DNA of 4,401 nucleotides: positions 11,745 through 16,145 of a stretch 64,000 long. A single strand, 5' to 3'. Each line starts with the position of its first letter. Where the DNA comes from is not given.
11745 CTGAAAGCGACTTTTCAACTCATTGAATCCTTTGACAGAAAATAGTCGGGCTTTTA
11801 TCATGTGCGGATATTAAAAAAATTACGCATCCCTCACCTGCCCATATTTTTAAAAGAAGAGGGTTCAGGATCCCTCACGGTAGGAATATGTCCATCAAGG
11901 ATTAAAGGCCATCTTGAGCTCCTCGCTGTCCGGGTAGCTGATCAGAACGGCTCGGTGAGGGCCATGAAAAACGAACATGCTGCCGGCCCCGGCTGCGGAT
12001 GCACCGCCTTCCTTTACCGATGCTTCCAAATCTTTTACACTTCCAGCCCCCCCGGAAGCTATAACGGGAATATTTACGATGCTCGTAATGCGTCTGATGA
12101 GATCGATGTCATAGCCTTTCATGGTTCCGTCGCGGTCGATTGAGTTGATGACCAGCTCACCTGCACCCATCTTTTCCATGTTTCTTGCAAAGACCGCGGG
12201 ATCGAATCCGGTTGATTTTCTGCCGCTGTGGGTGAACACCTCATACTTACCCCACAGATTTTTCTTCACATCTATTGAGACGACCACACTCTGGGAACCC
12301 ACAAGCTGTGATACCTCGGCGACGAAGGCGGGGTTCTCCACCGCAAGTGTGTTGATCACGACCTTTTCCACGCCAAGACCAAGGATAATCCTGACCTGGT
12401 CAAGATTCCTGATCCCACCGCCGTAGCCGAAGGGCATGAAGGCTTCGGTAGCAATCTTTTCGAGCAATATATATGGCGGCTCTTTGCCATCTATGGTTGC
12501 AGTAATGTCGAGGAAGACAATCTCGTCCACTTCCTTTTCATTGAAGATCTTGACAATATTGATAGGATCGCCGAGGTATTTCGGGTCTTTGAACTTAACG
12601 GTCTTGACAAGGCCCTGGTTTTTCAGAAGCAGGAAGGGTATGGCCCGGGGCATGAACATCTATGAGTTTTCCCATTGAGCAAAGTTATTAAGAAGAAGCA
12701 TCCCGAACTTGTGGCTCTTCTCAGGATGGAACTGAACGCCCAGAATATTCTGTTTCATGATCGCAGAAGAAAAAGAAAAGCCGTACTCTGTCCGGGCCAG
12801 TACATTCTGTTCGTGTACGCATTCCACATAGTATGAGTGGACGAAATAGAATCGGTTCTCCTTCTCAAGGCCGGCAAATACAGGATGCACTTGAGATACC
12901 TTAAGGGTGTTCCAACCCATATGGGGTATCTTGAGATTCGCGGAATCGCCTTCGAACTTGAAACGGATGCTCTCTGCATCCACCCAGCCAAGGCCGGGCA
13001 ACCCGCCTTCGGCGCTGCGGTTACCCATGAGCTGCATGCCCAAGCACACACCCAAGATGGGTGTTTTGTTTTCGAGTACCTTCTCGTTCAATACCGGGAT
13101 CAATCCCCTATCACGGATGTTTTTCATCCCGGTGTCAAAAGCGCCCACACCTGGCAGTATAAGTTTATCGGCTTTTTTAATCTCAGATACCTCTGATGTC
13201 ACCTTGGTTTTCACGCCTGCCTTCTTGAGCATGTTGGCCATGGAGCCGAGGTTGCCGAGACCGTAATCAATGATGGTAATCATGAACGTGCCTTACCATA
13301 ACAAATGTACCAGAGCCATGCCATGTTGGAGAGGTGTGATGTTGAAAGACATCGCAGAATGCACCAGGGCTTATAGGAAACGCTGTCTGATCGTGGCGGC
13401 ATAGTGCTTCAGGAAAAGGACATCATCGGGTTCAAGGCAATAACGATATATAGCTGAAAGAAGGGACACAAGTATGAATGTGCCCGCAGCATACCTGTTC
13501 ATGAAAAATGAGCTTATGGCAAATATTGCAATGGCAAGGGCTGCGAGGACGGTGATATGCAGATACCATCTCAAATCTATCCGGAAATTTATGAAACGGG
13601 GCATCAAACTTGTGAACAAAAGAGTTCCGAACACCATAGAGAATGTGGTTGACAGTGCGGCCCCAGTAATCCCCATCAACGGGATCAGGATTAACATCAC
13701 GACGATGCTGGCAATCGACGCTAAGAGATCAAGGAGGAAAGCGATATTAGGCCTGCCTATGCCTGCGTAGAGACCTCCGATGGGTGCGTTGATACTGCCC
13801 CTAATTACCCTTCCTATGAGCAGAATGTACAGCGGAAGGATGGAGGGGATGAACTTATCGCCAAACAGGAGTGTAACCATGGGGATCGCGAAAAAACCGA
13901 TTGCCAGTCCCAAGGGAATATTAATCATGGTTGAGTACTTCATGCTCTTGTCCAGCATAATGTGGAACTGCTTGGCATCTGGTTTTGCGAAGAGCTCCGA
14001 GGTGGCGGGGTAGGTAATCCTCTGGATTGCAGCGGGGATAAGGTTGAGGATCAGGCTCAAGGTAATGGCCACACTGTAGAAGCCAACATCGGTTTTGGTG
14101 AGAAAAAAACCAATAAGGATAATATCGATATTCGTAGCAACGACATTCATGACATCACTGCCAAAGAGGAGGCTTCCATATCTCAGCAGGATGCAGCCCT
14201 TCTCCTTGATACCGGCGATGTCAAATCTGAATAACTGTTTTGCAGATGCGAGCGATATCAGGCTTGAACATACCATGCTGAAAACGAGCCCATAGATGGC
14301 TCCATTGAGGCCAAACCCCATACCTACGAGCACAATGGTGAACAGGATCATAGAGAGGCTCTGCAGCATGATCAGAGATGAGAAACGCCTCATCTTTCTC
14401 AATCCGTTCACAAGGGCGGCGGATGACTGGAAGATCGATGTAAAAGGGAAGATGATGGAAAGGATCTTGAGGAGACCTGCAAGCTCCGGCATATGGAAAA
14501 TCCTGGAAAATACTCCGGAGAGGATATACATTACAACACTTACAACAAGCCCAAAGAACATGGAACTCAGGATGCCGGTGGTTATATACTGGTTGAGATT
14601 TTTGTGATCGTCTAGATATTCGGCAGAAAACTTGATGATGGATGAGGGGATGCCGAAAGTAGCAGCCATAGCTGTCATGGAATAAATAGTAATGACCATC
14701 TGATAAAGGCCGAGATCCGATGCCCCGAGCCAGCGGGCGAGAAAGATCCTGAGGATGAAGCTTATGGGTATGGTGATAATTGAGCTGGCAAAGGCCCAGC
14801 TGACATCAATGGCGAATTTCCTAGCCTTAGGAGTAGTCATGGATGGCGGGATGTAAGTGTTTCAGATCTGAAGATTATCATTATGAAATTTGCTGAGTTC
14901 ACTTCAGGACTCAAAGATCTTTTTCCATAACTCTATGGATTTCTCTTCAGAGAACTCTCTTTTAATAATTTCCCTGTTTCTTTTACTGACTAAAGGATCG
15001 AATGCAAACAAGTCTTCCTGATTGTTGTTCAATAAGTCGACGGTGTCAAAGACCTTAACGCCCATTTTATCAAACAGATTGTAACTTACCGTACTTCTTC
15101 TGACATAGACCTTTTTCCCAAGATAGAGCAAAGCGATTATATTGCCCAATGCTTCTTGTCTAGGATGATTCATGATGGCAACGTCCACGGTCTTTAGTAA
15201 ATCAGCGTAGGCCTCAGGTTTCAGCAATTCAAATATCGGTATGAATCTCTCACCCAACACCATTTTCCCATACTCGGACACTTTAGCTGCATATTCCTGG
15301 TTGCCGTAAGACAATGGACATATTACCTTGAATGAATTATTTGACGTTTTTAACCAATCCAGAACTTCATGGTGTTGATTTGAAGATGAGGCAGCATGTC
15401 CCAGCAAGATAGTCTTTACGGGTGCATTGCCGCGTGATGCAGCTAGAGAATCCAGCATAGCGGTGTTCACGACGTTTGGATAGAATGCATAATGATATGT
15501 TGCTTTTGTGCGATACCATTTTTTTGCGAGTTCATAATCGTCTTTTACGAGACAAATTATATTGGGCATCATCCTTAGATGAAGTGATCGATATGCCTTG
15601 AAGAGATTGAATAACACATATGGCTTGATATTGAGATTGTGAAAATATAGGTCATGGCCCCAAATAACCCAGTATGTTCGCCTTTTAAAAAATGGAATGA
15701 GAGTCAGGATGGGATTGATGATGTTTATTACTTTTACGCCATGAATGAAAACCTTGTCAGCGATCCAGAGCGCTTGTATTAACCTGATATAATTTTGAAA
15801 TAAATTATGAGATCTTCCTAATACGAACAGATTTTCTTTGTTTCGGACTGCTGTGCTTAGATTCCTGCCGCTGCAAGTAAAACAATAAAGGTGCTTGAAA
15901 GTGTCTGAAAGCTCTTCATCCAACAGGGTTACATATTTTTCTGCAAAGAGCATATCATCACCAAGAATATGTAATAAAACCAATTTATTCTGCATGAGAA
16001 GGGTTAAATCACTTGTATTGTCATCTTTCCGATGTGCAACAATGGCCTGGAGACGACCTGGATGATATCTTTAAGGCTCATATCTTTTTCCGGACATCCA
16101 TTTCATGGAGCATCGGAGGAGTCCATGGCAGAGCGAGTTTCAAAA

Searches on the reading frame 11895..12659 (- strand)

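Call 40: search_protein_families(library=pfam, proteins=[window:11895-12659:-], max_evalue=0.00001)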
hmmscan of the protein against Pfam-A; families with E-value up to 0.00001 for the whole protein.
window:11895-12659:- (254 aa): 2 families
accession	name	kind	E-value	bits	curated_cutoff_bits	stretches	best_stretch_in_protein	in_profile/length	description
PF00977.27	His_biosynth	-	5.9e-62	209.5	23.6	1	7-230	3-223/228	Histidine biosynthesis protein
PF03060.21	NMO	-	4.8e-06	26.6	28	0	158-230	149-226/331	Nitronate monooxygenase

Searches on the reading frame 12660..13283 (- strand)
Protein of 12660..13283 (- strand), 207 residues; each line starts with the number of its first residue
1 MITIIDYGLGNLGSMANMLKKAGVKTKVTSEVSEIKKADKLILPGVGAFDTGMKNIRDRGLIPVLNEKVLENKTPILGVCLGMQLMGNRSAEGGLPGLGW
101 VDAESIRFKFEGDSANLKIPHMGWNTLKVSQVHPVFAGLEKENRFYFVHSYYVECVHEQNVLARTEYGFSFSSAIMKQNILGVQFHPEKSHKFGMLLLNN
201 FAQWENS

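Call 40: search_protein_families(library=pfam, proteins=[window:12660-13283:-], max_evalue=0.00001)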
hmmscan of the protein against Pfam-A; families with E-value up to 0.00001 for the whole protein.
window:12660-13283:- (207 aa): 3 families
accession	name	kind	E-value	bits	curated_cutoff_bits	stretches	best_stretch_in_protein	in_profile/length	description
PF00117.34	GATase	-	6.4e-24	85.1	22.8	1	4-201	2-186/190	Glutamine amidotransferase class-I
PF01174.25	SNO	-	2.8e-10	40.8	27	1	15-191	11-173/188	SNO glutamine amidotransferase family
PF07722.19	Peptidase_C26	-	9.1e-08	32.6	20.5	1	54-188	87-219/219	Peptidase C26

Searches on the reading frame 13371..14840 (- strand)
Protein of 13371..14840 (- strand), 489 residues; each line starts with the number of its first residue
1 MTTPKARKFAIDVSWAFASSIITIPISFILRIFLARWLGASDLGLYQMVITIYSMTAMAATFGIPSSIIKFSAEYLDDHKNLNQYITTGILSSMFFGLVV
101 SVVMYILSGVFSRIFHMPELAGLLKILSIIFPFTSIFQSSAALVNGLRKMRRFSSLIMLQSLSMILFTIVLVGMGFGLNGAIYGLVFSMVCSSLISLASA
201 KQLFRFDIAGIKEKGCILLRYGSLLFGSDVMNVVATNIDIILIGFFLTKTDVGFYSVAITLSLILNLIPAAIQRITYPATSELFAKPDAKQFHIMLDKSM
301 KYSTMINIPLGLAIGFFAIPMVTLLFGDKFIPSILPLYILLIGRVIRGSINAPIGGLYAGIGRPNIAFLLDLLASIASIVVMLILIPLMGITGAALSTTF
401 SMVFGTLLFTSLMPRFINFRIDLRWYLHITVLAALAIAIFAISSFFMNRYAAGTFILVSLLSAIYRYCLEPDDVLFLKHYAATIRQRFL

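Call 40: search_protein_families(library=pfam, proteins=[window:13371-14840:-], max_evalue=0.00001)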
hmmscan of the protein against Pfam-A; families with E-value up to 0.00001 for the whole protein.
window:13371-14840:- (489 aa): 2 families
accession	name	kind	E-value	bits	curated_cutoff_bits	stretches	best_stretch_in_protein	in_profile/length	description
PF13440.11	Polysacc_synt_3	-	7.7e-37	127.6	23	1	34-334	2-292/293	Polysaccharide biosynthesis protein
PF01943.22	Polysacc_synt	-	9.9e-34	117.4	28.2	1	12-283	4-273/274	Polysaccharide biosynthesis protein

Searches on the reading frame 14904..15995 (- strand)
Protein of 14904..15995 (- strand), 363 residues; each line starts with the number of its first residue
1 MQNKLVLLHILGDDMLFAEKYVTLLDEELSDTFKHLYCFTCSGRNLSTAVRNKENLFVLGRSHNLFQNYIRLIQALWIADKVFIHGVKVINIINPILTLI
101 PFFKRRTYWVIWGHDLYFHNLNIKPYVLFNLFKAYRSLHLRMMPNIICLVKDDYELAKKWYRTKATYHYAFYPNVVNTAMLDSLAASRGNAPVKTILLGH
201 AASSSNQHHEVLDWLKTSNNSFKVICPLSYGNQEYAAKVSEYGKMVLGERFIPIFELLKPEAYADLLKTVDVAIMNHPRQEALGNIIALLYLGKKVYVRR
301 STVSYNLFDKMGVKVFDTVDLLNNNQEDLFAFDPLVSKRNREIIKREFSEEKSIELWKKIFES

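Call 40: search_protein_families(library=pfam, proteins=[window:14904-15995:-], max_evalue=0.00001)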
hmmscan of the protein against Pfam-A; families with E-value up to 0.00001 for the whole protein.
window:14904-15995:- (363 aa): 1 family
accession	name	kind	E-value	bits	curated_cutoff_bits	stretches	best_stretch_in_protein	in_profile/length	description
PF07429.17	Glyco_transf_56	-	3.1e-19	69.7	25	1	81-324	81-320/358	4-alpha-L-fucosyltransferase glycosyl transferase group 56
